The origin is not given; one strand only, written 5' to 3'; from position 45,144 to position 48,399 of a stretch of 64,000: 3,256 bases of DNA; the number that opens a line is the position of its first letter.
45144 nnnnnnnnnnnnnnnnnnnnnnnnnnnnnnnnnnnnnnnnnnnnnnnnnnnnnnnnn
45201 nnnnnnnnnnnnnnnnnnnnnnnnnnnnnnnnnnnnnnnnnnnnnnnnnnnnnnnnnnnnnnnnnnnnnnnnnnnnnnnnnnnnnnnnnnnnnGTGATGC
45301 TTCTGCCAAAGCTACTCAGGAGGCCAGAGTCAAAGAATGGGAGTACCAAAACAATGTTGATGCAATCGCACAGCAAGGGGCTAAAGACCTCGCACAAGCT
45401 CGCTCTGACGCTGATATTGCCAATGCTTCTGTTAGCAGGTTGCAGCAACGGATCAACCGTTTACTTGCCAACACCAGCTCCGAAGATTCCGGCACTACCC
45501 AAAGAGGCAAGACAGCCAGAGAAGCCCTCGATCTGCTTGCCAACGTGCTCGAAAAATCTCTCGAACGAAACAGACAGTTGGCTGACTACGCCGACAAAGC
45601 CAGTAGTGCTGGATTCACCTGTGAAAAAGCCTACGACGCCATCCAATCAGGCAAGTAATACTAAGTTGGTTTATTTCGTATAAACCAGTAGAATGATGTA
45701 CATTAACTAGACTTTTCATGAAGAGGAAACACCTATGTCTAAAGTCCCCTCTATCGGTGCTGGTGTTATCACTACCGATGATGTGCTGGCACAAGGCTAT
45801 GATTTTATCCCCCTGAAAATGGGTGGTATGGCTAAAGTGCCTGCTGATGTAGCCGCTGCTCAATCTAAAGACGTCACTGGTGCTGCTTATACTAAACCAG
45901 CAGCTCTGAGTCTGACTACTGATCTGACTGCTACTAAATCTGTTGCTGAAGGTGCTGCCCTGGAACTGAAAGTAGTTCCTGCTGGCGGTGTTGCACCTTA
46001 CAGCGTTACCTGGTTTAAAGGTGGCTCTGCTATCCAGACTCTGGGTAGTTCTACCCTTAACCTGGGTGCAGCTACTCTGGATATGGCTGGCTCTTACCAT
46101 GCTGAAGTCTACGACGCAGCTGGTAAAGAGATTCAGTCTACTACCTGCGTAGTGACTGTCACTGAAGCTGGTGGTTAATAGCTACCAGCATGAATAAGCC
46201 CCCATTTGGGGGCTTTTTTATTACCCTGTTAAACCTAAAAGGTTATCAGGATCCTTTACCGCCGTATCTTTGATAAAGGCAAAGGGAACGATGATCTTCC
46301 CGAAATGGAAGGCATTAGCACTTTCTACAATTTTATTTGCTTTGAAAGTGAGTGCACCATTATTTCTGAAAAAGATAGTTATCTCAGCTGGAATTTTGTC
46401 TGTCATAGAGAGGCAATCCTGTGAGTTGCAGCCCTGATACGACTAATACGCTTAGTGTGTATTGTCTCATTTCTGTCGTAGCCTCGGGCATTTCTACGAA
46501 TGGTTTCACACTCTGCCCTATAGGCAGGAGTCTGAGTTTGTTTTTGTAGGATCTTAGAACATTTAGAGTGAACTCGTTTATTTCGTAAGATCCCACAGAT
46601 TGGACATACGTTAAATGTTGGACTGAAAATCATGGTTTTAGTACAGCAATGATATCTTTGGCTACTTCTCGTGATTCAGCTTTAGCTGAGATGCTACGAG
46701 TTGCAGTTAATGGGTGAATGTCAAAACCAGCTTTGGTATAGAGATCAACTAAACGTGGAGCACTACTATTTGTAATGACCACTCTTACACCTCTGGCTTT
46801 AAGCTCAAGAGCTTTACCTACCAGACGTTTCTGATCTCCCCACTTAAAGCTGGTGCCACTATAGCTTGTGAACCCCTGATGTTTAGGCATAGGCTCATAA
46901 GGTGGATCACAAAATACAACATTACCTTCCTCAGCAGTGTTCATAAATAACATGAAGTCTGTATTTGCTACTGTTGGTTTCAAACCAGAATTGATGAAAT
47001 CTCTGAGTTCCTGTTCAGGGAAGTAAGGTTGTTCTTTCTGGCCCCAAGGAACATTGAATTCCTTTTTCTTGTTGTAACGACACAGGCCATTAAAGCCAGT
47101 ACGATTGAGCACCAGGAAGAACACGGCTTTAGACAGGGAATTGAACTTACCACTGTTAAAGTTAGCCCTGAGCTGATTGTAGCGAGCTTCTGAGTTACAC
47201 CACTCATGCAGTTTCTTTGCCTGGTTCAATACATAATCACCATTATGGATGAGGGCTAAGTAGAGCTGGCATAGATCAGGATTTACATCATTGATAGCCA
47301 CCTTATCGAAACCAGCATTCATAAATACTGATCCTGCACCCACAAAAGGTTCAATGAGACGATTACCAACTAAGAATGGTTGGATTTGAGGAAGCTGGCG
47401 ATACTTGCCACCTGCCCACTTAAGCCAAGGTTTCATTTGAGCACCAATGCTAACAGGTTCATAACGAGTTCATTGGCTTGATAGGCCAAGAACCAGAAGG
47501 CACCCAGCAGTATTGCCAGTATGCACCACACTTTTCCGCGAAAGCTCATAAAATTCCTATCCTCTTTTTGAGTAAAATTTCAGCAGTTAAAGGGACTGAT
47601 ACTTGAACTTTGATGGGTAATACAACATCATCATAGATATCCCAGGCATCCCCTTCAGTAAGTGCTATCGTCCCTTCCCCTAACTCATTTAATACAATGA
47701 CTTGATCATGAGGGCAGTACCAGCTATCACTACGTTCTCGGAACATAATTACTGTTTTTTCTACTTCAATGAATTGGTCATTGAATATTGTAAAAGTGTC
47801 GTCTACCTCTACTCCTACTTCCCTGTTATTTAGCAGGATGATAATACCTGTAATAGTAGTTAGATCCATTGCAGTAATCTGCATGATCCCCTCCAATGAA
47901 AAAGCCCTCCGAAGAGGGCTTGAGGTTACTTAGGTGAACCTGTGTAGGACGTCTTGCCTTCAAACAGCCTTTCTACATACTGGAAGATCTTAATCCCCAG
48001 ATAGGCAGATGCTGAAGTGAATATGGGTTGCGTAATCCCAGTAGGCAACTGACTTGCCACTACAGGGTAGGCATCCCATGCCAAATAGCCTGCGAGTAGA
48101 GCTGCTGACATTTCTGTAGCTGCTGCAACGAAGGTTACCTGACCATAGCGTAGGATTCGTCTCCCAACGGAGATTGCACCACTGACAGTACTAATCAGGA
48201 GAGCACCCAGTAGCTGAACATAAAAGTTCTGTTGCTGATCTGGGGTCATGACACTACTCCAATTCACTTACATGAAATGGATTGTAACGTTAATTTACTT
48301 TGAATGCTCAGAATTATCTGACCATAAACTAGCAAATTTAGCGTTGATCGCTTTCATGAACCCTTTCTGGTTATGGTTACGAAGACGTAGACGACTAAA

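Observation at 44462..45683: Lysis cassette with overlapped, frame-shifted spanin pair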

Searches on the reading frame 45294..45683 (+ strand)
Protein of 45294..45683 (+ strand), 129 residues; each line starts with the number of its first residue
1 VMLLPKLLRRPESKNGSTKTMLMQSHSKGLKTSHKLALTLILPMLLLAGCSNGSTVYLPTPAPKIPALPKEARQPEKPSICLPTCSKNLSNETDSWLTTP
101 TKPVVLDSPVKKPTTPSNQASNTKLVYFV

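Call 3: search_protein_families(library=pfam, proteins=[window:45294-45683:+], max_evalue=1)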
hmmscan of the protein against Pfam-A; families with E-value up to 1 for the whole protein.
window:45294-45683:+ (129 aa): 0 families

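Call 4: search_protein_families(library=phrogs, proteins=[window:45294-45683:+], max_evalue=1)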
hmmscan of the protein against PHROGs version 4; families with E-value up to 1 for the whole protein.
window:45294-45683:+ (129 aa): 3 families
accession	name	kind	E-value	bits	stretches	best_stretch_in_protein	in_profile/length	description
phrog_11621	-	lysis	6.4e-23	81.2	1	32-115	5-87/88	Rz-like spanin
phrog_456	-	lysis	9.8e-05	23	1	32-79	8-55/102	Rz-like spanin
phrog_7528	-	unknown function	0.36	12.2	1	32-51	13-32/60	-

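Call 10: search_dna_similar(query=window:45354-45680:+, collection=phages, mode=protein, max_rows=60, max_evalue=0.001)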
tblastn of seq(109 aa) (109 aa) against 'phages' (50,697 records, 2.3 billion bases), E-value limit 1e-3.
Records with a match: 159; places in all: 160; records where one place covers at least 80% of the query: 17.
Best place of each record, by identity: 95-99% 12; 90-95% 1; 60-80% 36; <60% 110.
By first word of the organism name: Klebsiella 44; Salmonella 40; Escherichia 23; Pseudomonas 18; Pectobacterium 14; Ralstonia 4; Edwardsiella 4; Enterobacter 3; Kosakonia 2; Flyfo 2; and 5 more.
By host as written in the record: Klebsiella pneumoniae 22; - 13; Salmonella enterica 9; Escherichia coli 7; Edwardsiella ictaluri 4; Klebsiella pneumoniae DA591 4; Escherichia coli O157:H7 4; Pectobacterium atrosepticum F41 3; and 62 more.
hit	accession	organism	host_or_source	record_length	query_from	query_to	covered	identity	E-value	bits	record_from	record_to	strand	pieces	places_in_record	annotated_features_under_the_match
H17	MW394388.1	Klebsiella phage vB_KpP_FBKp27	Klebsiella pneumoniae L923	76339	1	109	100%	98.2%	2e-55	190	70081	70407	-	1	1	endopeptidase Rz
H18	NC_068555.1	Klebsiella phage vB_KpP_FBKp27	Klebsiella pneumoniae L923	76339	1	109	100%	98.2%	2e-55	190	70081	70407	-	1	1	Rz-like spanin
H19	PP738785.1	Klebsiella phage vB_KpnP_Tribble_ER49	Klebsiella pneumoniae KPPR1 (ATCC 43816)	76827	1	109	100%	98.2%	2e-55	190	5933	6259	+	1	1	Rz-like spanin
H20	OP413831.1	Klebsiella phage pKP-BM327-1.1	Klebsiella pneumoniae BM327-1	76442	1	109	100%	98.2%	2e-55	189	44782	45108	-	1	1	endopeptidase Rz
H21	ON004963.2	Klebsiella phage GADU21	Klebsiella sp.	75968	1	109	100%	97.2%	5e-55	188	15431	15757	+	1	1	endopeptidase Rz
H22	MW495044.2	Klebsiella phage vB_KpnP_P184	Klebsiella pneumoniae 184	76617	1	109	100%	97.2%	5e-55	188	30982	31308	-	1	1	hypothetical protein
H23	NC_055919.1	Klebsiella phage vB_KpnP_P184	Klebsiella pneumoniae 184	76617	1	109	100%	97.2%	5e-55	188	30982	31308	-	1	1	Rz-like spanin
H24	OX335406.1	Klebsiella phage cp20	Sewage and Seine river water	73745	1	109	100%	97.2%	1e-54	187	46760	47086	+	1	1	record has no annotation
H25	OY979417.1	Klebsiella phage vB_Kpn_K17alpha62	-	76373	1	109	100%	97.2%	1e-54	187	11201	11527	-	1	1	RNA polymerase | unknown function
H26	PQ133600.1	Klebsiella phage P19-618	Klebsiella pneumoniae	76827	1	109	100%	96.3%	4e-55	188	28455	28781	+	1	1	hypothetical protein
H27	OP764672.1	Klebsiella phage VB_KpP_HS106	Klebsiella pneumoniae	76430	1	109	100%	96.3%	6e-55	188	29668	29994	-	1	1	hypothetical protein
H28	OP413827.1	Klebsiella phage pKP-BM327-1.2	Klebsiella pneumoniae BM327-1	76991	1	109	100%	95.4%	1e-54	187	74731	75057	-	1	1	endopeptidase Rz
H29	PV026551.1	Klebsiella phage Halo_KS_7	Klebsiella pneumoniae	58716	1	108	99%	91.7%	1e-50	176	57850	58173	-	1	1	Rz-like spanin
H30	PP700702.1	Erwinia phage MIF8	Erwinia sp. TAC1.XII.93.8 (de Vries et ...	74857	8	107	92%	47.2%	2e-15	76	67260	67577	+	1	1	hypothetical protein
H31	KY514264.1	Pectobacterium phage vB_PatP_CB1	Pectobacterium atrosepticum DSM 18077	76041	8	82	69%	58.7%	2e-15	76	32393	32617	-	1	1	endopeptidase Rz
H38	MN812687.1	Pectobacterium phage Possum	Pectobacterium atrosepticum F41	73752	28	82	50%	69.1%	4e-16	78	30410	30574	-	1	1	Rz1 lysis protein | Rz lysis protein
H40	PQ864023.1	Enterobacter phage vB_Ecl_SABI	Enterobacter cloacae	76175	29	90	57%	60.0%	3e-16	78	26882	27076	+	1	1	hypothetical protein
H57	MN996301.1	Ralstonia phage RpY1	Ralstonia solanacearum SL341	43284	29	95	61%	45.6%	3e-8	55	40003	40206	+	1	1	putative Rz protein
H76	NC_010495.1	Salmonella phage Vi II-E1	Salmonella enterica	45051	28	94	61%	41.8%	1e-4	45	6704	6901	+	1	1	Rz-like spanin (x2)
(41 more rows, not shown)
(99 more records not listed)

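Call 11: get_annotated_region(hit=H38, flank=2500)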
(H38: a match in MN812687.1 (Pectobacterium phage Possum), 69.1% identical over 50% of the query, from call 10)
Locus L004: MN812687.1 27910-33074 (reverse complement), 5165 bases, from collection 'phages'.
description: Pectobacterium phage Possum, partial genome.
organism: Pectobacterium phage Possum (NCBI taxid 2686301)
taxonomy: Viruses; Duplodnaviria; Heunggongvirae; Uroviricota; Caudoviricetes; Schitoviridae; Cbunavirus; Cbunavirus possum
host: Pectobacterium atrosepticum F41; source: waste water; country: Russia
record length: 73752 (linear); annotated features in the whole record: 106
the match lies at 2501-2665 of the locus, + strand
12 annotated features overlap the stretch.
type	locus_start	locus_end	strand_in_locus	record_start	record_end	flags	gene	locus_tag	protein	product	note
CDS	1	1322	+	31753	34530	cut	-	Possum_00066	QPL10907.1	tail spike protein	tail spike protein, polysaccharide deacetylase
CDS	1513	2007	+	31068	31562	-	-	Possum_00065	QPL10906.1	lysozyme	-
CDS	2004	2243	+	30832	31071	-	-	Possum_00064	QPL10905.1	holin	-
CDS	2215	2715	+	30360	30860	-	-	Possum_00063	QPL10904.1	Rz lysis protein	-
CDS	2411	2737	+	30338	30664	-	-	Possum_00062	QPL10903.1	Rz1 lysis protein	-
CDS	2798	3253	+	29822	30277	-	-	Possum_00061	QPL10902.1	putative capsid decoration protein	-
CDS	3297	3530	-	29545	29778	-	-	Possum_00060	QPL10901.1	hypothetical protein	-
CDS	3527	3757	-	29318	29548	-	-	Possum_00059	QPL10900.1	hypothetical protein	-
CDS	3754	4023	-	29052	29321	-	-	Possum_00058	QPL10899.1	putative NinH protein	-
CDS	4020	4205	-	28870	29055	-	-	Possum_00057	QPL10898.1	hypothetical protein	-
CDS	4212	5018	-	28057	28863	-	-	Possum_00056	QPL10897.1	DNA methylase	-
CDS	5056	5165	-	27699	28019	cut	-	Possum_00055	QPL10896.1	putative membrane protein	-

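Call 12: get_annotated_region(hit=H76, flank=1500)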
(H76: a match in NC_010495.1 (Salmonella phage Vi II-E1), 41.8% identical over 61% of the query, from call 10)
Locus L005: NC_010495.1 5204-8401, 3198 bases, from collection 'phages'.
description: Salmonella phage E1, complete genome.
organism: Salmonella phage Vi II-E1 (NCBI taxid 424716)
taxonomy: Viruses; Duplodnaviria; Heunggongvirae; Uroviricota; Caudoviricetes; Macdonaldcampvirus; Macdonaldcampvirus ViIIE1
host: Salmonella enterica; source: -; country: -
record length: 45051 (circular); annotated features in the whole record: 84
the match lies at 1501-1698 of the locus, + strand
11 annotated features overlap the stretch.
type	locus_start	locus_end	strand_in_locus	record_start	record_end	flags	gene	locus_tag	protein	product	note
CDS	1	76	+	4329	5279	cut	-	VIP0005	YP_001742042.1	head morphogenesis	-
CDS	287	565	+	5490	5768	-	-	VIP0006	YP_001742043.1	endolysin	-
misc_feature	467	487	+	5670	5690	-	-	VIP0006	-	-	PS00290 Immunoglobulins and major histocompatibility complex proteins signature.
CDS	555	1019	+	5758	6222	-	-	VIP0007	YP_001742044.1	endolysin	-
misc_feature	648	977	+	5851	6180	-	-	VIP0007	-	-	Pfam match to entry PF00959.8 Phage_lysozyme, score 72.2, E-value 1.4e-18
CDS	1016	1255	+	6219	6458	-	-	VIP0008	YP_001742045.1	holin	Note weak similarity to another phage holin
CDS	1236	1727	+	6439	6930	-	-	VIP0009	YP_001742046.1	Rz-like spanin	-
CDS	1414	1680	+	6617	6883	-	-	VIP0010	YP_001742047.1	Rz-like spanin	-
CDS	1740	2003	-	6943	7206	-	-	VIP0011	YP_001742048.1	hypothetical protein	-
repeat_region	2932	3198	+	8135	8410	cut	-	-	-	-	-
CDS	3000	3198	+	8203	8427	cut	-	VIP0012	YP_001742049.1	Lar-like restriction alleviation protein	-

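Call 25: get_annotated_region(hit=H30, flank=2000)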
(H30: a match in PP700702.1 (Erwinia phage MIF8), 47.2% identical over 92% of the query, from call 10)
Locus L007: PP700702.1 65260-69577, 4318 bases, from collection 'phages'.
description: Erwinia phage MIF8, complete genome.
organism: Erwinia phage MIF8 (NCBI taxid 3141526)
taxonomy: Viruses; Duplodnaviria; Heunggongvirae; Uroviricota; Caudoviricetes; Schitoviridae; Efbeekayvirus
host: Erwinia sp. TAC1.XII.93.8 (de Vries et al. 2001); source: dung; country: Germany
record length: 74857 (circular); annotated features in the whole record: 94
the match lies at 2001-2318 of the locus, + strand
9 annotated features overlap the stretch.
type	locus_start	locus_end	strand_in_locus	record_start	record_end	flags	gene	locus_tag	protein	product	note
CDS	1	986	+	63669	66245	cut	-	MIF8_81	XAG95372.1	hypothetical protein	MIF8_gp81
CDS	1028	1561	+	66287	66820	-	-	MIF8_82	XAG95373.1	lysozyme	MIF8_gp82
CDS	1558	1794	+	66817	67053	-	-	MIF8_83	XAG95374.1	hypothetical protein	MIF8_gp83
CDS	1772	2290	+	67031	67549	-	-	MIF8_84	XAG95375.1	hypothetical protein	MIF8_gp84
CDS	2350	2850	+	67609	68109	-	-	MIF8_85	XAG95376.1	hypothetical protein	MIF8_gp85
CDS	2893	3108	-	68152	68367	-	-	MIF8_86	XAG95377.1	hypothetical protein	MIF8_gp86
CDS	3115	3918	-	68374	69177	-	-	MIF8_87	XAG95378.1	DNA methyltransferase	MIF8_gp87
CDS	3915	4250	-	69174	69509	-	-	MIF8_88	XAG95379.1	hypothetical protein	MIF8_gp88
CDS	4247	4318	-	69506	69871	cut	-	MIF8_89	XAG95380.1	hypothetical protein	MIF8_gp89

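Call 26: get_annotated_region(hit=H40, flank=2000)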
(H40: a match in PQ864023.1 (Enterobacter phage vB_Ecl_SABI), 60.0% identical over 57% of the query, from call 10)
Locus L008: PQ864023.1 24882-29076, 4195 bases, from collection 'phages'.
description: Enterobacter phage vB_Ecl_SABI, complete genome.
organism: Enterobacter phage vB_Ecl_SABI (NCBI taxid 3391471)
taxonomy: Viruses
host: Enterobacter cloacae; source: -; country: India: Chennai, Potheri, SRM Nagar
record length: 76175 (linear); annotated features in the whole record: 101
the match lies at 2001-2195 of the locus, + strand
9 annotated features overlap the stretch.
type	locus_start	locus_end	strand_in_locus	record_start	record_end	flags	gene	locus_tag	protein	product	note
CDS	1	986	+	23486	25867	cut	-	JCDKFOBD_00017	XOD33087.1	hypothetical protein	-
CDS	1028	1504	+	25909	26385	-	-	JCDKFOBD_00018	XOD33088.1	hypothetical protein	-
CDS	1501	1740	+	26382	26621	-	-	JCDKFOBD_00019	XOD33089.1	hypothetical protein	-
CDS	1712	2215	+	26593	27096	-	-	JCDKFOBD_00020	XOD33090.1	hypothetical protein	-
CDS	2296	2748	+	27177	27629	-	-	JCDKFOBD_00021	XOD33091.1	hypothetical protein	-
CDS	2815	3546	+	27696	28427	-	-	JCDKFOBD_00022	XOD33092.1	hypothetical protein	-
CDS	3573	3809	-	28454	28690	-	-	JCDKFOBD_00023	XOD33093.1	hypothetical protein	-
CDS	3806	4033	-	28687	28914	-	-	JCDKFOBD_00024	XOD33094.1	hypothetical protein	-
CDS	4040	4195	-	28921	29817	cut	-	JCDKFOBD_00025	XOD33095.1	DNA adenine methylase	dam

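Call 27: get_annotated_region(hit=H57, flank=2000)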
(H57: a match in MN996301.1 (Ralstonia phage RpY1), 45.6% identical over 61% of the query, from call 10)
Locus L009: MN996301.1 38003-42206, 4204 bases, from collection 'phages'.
description: Ralstonia phage RpY1, complete genome.
organism: Ralstonia phage RpY1 (NCBI taxid 2759121)
taxonomy: Viruses; Duplodnaviria; Heunggongvirae; Uroviricota; Caudoviricetes
host: Ralstonia solanacearum SL341; source: -; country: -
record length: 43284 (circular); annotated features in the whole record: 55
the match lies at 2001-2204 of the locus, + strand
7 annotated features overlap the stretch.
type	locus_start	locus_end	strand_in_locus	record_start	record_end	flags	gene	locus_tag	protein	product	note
CDS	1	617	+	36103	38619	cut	-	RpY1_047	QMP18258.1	putative tail fiber protein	-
CDS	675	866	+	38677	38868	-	-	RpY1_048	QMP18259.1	hypothetical protein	-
CDS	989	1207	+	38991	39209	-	-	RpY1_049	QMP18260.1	holin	-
CDS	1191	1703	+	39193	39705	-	-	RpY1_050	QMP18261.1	lysin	-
CDS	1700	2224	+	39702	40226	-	-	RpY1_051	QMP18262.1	putative Rz protein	-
CDS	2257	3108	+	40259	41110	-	-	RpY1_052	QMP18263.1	hypothetical protein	-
CDS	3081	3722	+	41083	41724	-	-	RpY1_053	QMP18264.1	hypothetical protein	-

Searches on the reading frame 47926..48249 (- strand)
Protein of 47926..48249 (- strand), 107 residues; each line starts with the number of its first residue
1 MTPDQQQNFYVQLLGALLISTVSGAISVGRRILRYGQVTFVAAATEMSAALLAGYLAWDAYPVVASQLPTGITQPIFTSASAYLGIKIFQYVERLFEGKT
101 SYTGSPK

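Call 16: search_protein_families(library=phrogs, proteins=[window:47926-48246:-], max_evalue=0.01)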
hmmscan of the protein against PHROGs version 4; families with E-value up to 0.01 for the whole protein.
window:47926-48246:- (106 aa): 3 families
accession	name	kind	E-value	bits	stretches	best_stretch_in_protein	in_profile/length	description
phrog_6854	-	lysis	1.4e-28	100.2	1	10-99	10-99/104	holin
phrog_18580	-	unknown function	5.6e-13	49.6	1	44-96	5-57/66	-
phrog_785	-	lysis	0.00059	20.5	1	6-100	11-102/107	holin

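Call 17: search_protein_families(library=pfam, proteins=[window:47926-48246:-], max_evalue=0.01)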
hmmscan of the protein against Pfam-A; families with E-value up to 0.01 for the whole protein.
window:47926-48246:- (106 aa): 0 families

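Call 37: search_dna_similar(query=window:47926-48249:-, collection=phages, mode=protein, max_rows=40, rows=spread, max_evalue=0.001)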
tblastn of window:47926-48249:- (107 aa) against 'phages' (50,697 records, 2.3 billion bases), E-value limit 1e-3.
Records with a match: 121; places in all: 121; records where one place covers at least 80% of the query: 110.
Best place of each record, by identity: >=99% 12; 80-90% 1; <60% 108.
By first word of the organism name: Pseudomonas 85; Pectobacterium 14; Klebsiella 13; Enterobacter 2; Kosakonia 2; Photobacterium 2; Erwinia 1; Escherichia 1; Acinetobacter 1.
By host as written in the record: Pseudomonas aeruginosa 35; Pseudomonas aeruginosa ATCC 27853 12; Pseudomonas aeruginosa PAO1 10; - 5; Pseudomonas sp. 4; Klebsiella pneumoniae 3; Pectobacterium atrosepticum F41 3; Pectobacterium atrosepticum DSM 30186 3; and 29 more.
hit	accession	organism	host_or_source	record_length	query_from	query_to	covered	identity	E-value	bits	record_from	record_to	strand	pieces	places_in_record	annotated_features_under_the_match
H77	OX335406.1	Klebsiella phage cp20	Sewage and Seine river water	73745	1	107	100%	100.0%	1e-55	190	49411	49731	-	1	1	record has no annotation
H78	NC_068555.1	Klebsiella phage vB_KpP_FBKp27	Klebsiella pneumoniae L923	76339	1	107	100%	100.0%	1e-55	190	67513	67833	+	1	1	holin | terminator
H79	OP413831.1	Klebsiella phage pKP-BM327-1.1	Klebsiella pneumoniae BM327-1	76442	1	107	100%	100.0%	1e-55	190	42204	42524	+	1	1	hypothetical protein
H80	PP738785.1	Klebsiella phage vB_KpnP_Tribble_ER49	Klebsiella pneumoniae KPPR1 (ATCC 43816)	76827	1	107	100%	100.0%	1e-55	190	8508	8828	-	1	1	holin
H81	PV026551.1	Klebsiella phage Halo_KS_7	Klebsiella pneumoniae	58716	1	107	100%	88.8%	1e-50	176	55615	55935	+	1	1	holin | terminator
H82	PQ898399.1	Enterobacter phage SonariX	Enterobacter cloacae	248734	1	99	93%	48.0%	3e-16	78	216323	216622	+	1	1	hypothetical protein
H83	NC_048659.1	Pectobacterium phage phiA41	Pectobacterium wasabiae SCC3193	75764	3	99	91%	45.4%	4e-14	72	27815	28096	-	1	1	none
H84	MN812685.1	Pectobacterium phage Arno152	Pectobacterium atrosepticum F41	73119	3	98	90%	44.8%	3e-13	69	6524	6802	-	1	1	record has no annotation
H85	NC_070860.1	Pectobacterium phage Possum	Pectobacterium atrosepticum F41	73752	3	98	90%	44.8%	3e-13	69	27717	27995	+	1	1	hypothetical protein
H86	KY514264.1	Pectobacterium phage vB_PatP_CB1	Pectobacterium atrosepticum DSM 18077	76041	3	98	90%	44.8%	3e-13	69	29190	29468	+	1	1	putative membrane protein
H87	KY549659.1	Pectobacterium phage vB_PatP_CB4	Pectobacterium atrosepticum DSM 30186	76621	3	98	90%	44.8%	3e-13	69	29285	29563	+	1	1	putative membrane protein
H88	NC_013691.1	Pseudomonas phage LUZ7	Pseudomonas aeruginosa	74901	13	93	76%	45.7%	2e-10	61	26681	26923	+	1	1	holin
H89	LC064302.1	Pseudomonas phage KPP21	Pseduomonas aeruginosa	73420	13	93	76%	44.4%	8e-10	59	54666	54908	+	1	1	hypothetical protein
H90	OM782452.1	Pseudomonas phage vB_PaeP_TUMS_P10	Pseudomonas aeruginosa ATCC 27853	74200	13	93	76%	44.4%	8e-10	59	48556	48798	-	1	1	hypothetical protein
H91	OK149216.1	Acinetobacter phage vB_IME_Ab2712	Acinetobacter baumannii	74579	2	93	86%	38.9%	1e-8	56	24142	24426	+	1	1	record has no annotation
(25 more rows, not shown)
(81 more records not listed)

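Call 55: get_annotated_region(hit=H88, flank=4000)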
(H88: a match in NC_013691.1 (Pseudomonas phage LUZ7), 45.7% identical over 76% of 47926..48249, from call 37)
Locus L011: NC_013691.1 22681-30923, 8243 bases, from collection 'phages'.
description: Pseudomonas phage LUZ7, complete genome.
organism: Pseudomonas phage LUZ7 (NCBI taxid 655097)
taxonomy: Viruses; Duplodnaviria; Heunggongvirae; Uroviricota; Caudoviricetes; Schitoviridae; Migulavirinae; Luzseptimavirus; Luzseptimavirus LUZ7
host: Pseudomonas aeruginosa; source: Hospital waste sample; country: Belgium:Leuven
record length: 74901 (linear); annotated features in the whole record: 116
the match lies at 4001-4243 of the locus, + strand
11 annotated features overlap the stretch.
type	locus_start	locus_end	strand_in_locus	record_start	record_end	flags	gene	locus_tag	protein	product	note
CDS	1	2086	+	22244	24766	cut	-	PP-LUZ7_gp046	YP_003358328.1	RIIA lysis inhibitor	Putative rIIA-like protein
CDS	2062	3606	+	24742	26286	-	-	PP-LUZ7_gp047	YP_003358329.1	RIIB lysis inhibitor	Putative rIIB-like protein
CDS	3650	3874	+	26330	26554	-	-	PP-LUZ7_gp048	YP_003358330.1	hypothetical protein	ORF48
CDS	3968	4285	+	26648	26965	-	-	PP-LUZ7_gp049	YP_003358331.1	holin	ORF49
CDS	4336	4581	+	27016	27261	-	-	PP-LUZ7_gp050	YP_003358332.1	hypothetical protein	ORF50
CDS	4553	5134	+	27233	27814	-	-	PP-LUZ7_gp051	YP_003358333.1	hypothetical protein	ORF51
CDS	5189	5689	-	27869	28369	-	-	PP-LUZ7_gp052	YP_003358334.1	Rz-like spanin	ORF52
CDS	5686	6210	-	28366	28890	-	-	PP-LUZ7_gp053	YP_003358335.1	hypothetical protein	ORF53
CDS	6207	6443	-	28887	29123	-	-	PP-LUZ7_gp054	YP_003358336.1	hypothetical protein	ORF54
CDS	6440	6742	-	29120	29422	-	-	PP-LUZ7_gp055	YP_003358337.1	hypothetical protein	ORF55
CDS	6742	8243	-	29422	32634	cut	-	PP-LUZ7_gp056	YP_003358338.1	tail fiber protein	ORF56; Putative tail fiber protein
